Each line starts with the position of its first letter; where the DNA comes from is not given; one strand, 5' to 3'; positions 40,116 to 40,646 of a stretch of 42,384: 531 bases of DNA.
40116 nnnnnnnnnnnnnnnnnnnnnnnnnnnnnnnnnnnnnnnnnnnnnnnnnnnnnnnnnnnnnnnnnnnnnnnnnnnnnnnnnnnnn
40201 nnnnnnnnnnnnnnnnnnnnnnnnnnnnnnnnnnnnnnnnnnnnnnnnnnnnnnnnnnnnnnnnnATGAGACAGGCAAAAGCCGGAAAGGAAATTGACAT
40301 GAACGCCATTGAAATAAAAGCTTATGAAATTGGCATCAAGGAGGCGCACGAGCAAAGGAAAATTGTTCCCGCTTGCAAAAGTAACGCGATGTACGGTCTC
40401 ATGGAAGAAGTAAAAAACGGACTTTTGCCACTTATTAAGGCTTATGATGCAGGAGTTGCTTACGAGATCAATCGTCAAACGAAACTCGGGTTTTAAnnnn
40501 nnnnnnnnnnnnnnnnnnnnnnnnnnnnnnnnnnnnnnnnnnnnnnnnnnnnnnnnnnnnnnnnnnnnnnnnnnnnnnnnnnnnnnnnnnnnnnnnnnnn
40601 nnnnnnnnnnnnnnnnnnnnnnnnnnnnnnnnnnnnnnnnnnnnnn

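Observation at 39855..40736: Arc/Mnt-like RHH gene with divergent promoter, operator and two small plus-strand genes inside the head module (P22 immI-like second switch?)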

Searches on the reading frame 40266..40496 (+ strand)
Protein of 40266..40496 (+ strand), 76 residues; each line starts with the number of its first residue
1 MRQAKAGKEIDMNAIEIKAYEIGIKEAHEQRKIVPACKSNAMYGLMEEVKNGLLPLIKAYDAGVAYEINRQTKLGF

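Call 7: search_protein_families(library=pfam, proteins=[window:40266-40496:+], max_evalue=1)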
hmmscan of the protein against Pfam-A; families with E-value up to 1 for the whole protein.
window:40266-40496:+ (76 aa): 0 families

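Call 8: search_protein_families(library=phrogs, proteins=[window:40266-40496:+], max_evalue=1)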
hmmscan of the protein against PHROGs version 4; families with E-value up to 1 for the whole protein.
window:40266-40496:+ (76 aa): 0 families

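Call 19: find_homologous_proteins(query=window:40266-40496:+, max_evalue=0.01)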
Query window:40266-40496:+ (76 aa): 39 proteins with E <= 0.01 among 41 candidates.
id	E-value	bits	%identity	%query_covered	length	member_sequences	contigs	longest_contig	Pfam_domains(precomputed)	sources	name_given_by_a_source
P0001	2.9e-39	150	96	100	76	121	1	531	-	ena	-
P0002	1.2e-38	148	95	100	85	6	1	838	-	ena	-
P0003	3.4e-38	146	91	100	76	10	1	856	-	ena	-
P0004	1.8e-36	141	91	100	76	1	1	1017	-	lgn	-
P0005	4.2e-31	124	94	86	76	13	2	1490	-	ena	-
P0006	4.1e-30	121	86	86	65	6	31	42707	-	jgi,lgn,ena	jgi:hypothetical protein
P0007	3.1e-29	118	94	86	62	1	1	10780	-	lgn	-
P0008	2.2e-28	115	86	86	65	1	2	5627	-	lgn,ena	-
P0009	3.5e-27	111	89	83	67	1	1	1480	-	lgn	-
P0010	1.9e-24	103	77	86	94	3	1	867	-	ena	-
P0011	4.6e-24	102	77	86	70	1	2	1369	-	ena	-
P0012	5.9e-24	101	78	83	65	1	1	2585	-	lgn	-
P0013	8.8e-24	101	75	86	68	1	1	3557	-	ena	-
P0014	9.4e-24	101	80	86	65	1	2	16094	-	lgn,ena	-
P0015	1.2e-23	100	75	86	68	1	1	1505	-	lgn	-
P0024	4.8e-22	95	72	86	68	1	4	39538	-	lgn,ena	-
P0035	3.5e-20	89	71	86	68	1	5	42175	-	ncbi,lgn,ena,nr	ncbi:MAG: hypothetical protein J6K17_00100 [Oscillospiraceae bacterium]|nr:hypothetical protein [Osc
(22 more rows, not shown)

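Call 20: find_encoding_contigs(protein=P0006, flank=4000, max_places=6)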
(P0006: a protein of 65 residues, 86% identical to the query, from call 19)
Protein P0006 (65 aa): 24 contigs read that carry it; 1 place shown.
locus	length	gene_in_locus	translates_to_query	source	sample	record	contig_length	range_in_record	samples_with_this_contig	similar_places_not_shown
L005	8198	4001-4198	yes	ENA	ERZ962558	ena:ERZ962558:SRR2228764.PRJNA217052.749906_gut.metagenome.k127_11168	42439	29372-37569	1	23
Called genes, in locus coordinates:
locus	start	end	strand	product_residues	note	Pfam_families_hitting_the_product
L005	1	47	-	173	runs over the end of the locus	-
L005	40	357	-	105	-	-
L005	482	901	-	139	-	PF11114:Minor_capsid_2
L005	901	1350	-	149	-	-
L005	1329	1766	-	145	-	-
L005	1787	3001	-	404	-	PF05065:Phage_capsid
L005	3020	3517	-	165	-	-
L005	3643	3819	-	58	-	PF21983:NikA-like (weak)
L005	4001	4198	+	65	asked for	-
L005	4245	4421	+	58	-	-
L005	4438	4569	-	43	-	-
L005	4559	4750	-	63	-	-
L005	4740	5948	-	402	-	PF06152:Phage_min_cap2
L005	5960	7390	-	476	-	PF05133:SPP1_portal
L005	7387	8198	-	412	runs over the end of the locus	PF04466:Terminase_3, PF17288:Terminase_3C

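Call 21: find_encoding_contigs(protein=P0035, flank=4000, max_places=4)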
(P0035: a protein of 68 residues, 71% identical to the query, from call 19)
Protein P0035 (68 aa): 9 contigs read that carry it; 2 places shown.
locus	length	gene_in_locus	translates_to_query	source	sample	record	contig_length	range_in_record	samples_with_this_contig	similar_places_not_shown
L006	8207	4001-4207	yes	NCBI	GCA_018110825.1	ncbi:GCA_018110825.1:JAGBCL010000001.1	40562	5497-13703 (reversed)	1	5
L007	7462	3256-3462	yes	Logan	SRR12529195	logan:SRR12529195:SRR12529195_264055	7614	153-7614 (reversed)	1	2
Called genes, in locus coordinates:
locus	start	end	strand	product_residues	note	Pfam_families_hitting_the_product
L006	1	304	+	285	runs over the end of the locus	-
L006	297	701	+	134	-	PF00436:SSB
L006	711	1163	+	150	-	PF02732:ERCC4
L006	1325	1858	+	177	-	PF01807:Zn_ribbon_DnaG (weak)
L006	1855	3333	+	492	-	PF05272:VapE-like_dom, PF19263:DUF5906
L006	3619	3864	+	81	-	-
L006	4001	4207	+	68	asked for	-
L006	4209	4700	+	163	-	-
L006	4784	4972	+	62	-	PF21983:NikA-like (weak)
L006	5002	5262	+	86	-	-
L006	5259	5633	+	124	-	-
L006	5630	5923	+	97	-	-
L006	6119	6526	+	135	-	-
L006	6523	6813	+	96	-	-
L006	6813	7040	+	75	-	-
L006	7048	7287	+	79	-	-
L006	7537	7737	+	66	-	-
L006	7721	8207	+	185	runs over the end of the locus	PF08291:Peptidase_M15_3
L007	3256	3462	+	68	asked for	-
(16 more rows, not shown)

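Call 22: find_encoding_contigs(protein=P0024, flank=4000, max_places=4)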
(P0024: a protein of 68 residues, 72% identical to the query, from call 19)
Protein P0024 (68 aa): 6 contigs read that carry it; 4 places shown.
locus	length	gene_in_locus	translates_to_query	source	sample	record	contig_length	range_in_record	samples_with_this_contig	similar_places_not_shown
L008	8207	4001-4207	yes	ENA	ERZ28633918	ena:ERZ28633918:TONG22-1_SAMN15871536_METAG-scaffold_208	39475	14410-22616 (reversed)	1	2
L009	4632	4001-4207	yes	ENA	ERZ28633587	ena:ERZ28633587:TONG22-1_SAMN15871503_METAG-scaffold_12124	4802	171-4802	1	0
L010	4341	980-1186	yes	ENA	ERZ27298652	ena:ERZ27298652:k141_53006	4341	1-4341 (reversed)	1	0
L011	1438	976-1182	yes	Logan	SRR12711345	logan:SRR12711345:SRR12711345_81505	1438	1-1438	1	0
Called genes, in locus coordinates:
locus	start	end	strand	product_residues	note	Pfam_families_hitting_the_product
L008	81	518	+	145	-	-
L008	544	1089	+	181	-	-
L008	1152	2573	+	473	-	PF00239:Resolvase, PF13408:Zn_ribbon_recom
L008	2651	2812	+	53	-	-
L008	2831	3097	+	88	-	-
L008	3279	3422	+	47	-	-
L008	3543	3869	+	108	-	-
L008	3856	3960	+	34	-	-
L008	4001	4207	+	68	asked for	-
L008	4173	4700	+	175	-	-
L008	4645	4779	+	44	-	-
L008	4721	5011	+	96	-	PF01381:HTH_3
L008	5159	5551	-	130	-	PF05951:Peptidase_M15_2, PF08291:Peptidase_M15_3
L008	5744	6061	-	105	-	-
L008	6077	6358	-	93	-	-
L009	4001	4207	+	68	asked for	-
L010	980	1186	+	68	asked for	-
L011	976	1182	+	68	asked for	-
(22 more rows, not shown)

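Call 42: predict_structure(alignment_id=A1)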
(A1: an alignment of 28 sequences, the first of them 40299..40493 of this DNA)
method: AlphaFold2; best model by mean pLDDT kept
length: 65 residues; sequences in the alignment: 28
mean_pLDDT: 92.9   pTM: 0.80
mean pLDDT of the five models: 92.9, 92.8, 92.3, 92.2, 92.2
residues with pLDDT >= 90: 58; 70-90: 6; 50-70: 1; < 50: 0
segments of 3 or more residues with pLDDT < 50: none
pLDDT, mean of each block of 10 residues (from residue 1): 94 95 93 92 94 95 82
secondary structure, 60 per line:
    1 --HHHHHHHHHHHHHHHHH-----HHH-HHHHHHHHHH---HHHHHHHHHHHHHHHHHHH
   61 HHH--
elements in order: H3-19 H29-38 H42-63

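Call 46: fold_search(model_id=the predicted structure, library=pdb)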
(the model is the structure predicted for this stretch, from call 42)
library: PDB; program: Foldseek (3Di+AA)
matches with E <= 10: 6; with E <= 0.001: 0
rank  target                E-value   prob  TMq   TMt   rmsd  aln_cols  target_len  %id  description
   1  2m4e_MODEL_1_A        3.9e+00  0.06  0.29  0.23   9.3        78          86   23  Solution NMR structure of VV2_0175 from Vibrio vulnificus, NESG target VnR1 and CSGID target IDP91333 (released 2013-03-13)
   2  9ko8_A                7.5e+00  0.11  0.46  0.48   4.9        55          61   13  Crystal structure of Hook3(553-624) bound to KIF1C(714-809) (released 2025-02-26)
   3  4ng2_F                9.0e+00  0.11  0.51  0.41   6.2        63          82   10  Crystal structure of LasR LBD-QslA complex from Pseudomonas aeruginosa (released 2013-12-18)
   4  8sok_B                9.0e+00  0.06  0.41  0.11   6.6        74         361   11  Cryo-EM structure of human CST bound to POT1(ESDL)/TPP1 in the presence of telomeric ssDNA (released 2023-06-07)
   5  7zcc_B                9.0e+00  0.02  0.27  0.07  11.4        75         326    8  yxBC from Bacillus subtilis in complex with Mn and N-oxalylglycine (NOG) (released 2023-04-05)
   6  5duk_B                9.5e+00  0.06  0.38  0.37   5.2        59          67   15  N-terminal structure of putative DNA binding transcription factor from Thermoplasmatales archaeon SCGC AB-539-N05 (released 2015-10-07)

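Call 49: search_protein_representatives(alignment_id=A1)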
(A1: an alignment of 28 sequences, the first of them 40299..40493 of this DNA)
Query: 28 sequences, 68 profile positions. Proteins with E-value up to 0.001 (for the whole library): 18; up to 1e-10: 10; up to 1e-30: 0. The best 18 are listed.
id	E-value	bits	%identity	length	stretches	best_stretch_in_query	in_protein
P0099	2.3e-28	114.1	-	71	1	1-68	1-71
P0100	3.3e-18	81.6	-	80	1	1-68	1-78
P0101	1.2e-16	76.5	-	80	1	4-68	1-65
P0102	5.1e-16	74.5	-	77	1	2-67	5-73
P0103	1.7e-15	72.9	-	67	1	7-68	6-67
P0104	4.2e-15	71.6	-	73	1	4-64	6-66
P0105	3.7e-13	65.4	-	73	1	5-68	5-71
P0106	3.2e-12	62.4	-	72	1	9-68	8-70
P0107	5.3e-12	61.7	-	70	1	9-68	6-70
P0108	3.9e-11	58.9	-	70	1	4-68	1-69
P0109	2.7e-10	56.2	-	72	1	5-64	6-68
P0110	3.4e-10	55.9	-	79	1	27-68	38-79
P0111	7.2e-09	51.6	-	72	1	4-66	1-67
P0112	8.4e-08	48.2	-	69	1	11-64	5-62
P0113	4.2e-06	42.8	-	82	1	4-67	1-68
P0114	1.6e-05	40.9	-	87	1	3-68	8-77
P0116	3.6e-04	36.6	-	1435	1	10-68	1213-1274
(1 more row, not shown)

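Call 50: search_protein_families(library=pfam, proteins=[P0116, P0100, P0113, P0114], max_evalue=0.01)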
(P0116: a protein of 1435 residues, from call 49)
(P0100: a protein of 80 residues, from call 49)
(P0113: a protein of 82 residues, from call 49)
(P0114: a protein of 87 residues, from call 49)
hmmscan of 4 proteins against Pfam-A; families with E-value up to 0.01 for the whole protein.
P0116 (1435 aa): 6 families
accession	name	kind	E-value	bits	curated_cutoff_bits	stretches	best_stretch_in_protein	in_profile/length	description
PF14191.11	YodL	-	9.9e-21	75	24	1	1088-1194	1-98/98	YodL-like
PF13154.11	DUF3991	-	9.4e-13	48.8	24.5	1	658-720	1-61/74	Protein of unknown function (DUF3991)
PF13155.12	Toprim_2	-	3.2e-12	47.1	22.1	1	739-828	2-88/88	Toprim-like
PF08401.16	ArdcN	-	4e-10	40.4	22.6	1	15-142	3-123/123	N-terminal domain of anti-restriction factor ArdC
PF06114.19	Peptidase_M78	-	0.0001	22.5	22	1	192-251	20-84/123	IrrE N-terminal-like domain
PF01807.25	Zn_ribbon_DnaG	-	0.0035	17.6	24.9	0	435-508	18-93/98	CHC2 zinc finger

P0100 (80 aa): 0 families

P0113 (82 aa): 0 families

P0114 (87 aa): 0 families

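Call 51: fold_search(model_id=the predicted structure, library=viral)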
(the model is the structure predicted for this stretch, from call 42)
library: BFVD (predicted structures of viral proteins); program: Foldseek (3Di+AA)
matches with E <= 10: 66; with E <= 0.001: 0
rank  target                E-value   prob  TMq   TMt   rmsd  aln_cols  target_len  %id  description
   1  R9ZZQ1                1.5e+00  0.60  0.64  0.64   3.6        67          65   15  Uncharacterized protein [Cellulophaga phage phi19:3]
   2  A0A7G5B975            1.7e+00  0.57  0.60  0.60   6.0        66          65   21  (no name in the UniProt tables at hand)
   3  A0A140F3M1            1.9e+00  0.11  0.38  0.27  12.0        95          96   12  Uncharacterized protein [Pyrobaculum filamentous virus 1]
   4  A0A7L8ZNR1            2.7e+00  0.35  0.59  0.58   5.9        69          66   13  Uncharacterized protein [Erwinia phage pEa_SNUABM_47]
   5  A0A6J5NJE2            2.7e+00  0.15  0.43  0.30   9.0        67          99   10  Uncharacterized protein [uncultured Caudovirales phage]
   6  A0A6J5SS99            2.7e+00  0.07  0.33  0.28   7.7        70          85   16  Uncharacterized protein [uncultured Caudovirales phage]
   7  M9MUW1                3.0e+00  0.47  0.64  0.60   4.0        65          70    6  (no name in the UniProt tables at hand)
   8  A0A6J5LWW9            3.0e+00  0.38  0.62  0.41   4.2        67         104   19  Uncharacterized protein [uncultured Caudovirales phage]
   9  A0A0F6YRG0            3.0e+00  0.35  0.57  0.33   3.9        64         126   20  Uncharacterized protein [Mycobacterium phage MOOREtheMARYer]
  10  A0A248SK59            3.4e+00  0.18  0.49  0.41   5.2        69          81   13  (no name in the UniProt tables at hand)
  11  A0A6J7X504            3.6e+00  0.30  0.60  0.38   3.3        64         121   11  Uncharacterized protein [uncultured Caudovirales phage]
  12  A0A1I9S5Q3            3.6e+00  0.14  0.48  0.25   4.7        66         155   18  (no name in the UniProt tables at hand)
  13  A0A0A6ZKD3            4.1e+00  0.23  0.54  0.61   3.7        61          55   13  Uncharacterized protein [Proteus phage PM16]
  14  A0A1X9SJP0            4.3e+00  0.14  0.47  0.44   5.7        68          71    4  Uncharacterized protein [Sulfolobus islandicus rod-shaped virus 8]
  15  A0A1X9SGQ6            4.6e+00  0.15  0.48  0.53   3.7        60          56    8  Uncharacterized protein [Bacillus phage Flapjack]
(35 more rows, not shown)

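Call 83: search_dna_similar(query=window:40299-40493:+, collection=phages, mode=protein, max_evalue=0.001, max_rows=20)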
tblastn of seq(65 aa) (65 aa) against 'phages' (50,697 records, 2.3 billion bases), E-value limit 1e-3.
No match.

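Call 86: search_dna_similar(query=window:40299-40493:+, collection=plasmids, mode=protein, max_evalue=0.01, max_rows=15)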
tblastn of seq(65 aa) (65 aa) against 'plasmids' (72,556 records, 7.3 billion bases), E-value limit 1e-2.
No match.

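Call 94: find_related_loci(query=A1, collection=genome_contigs, flank=4000)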
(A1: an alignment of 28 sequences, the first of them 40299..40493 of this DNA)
Query A1 (65 aa) in genome_contigs; peptide patterns used: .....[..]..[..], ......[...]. (x = any residue, [..] = any of these).
72 stretches matched a pattern; 2 encode a relative of the query (tblastn E <= 1e-3); 2 distinct loci.
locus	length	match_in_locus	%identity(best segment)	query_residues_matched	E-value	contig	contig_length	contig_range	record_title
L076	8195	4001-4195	74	1-65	1e-30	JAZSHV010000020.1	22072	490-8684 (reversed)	MAG: Acutalibacteraceae bacterium isolate T1900044574_TS20190040.MAGScoT_cleanbin_000024 SGB_474_k141_1135037, whole gen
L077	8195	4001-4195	71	1-65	2e-28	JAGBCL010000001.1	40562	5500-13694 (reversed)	MAG: Oscillospiraceae bacterium isolate RGIG8992 Water_deer_Rectum-3__c30, whole genome shotgun sequence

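Call 97: search_protein_families(library=pfam, proteins=[L006:4209-4700:+, L006:3619-3864:+, L006:4784-4972:+], max_evalue=0.1)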
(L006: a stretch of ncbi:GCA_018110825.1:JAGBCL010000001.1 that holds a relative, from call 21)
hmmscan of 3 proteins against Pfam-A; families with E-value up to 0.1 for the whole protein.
L006:4209-4700:+ (163 aa): 2 families
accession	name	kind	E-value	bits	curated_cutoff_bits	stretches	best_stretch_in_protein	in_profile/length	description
PF09643.15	YopX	-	0.0053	17.2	22.4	1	52-128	48-120/128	YopX protein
PF08000.17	bPH_1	-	0.019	15.4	27.7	1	107-145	63-100/122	Bacterial PH domain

L006:3619-3864:+ (81 aa): 0 families

L006:4784-4972:+ (62 aa): 2 families
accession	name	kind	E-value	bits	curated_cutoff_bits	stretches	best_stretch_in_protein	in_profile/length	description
PF21983.2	NikA-like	-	2.4e-06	28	27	1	4-38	4-38/72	Mobilization protein NikA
PF03682.18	UPF0158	-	0.0094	16.4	21.1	1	11-58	96-144/157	Uncharacterised protein family (UPF0158)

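Call 106: search_protein_families(library=ncbifam, proteins=[window:40299-40496:+], max_evalue=1)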
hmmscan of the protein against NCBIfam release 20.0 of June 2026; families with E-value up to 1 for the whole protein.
window:40299-40496:+ (65 aa): 0 families

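Call 107: search_protein_families(library=padloc, proteins=[window:40299-40496:+], max_evalue=1)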
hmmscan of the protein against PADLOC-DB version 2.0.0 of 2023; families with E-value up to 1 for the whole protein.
window:40299-40496:+ (65 aa): 0 families
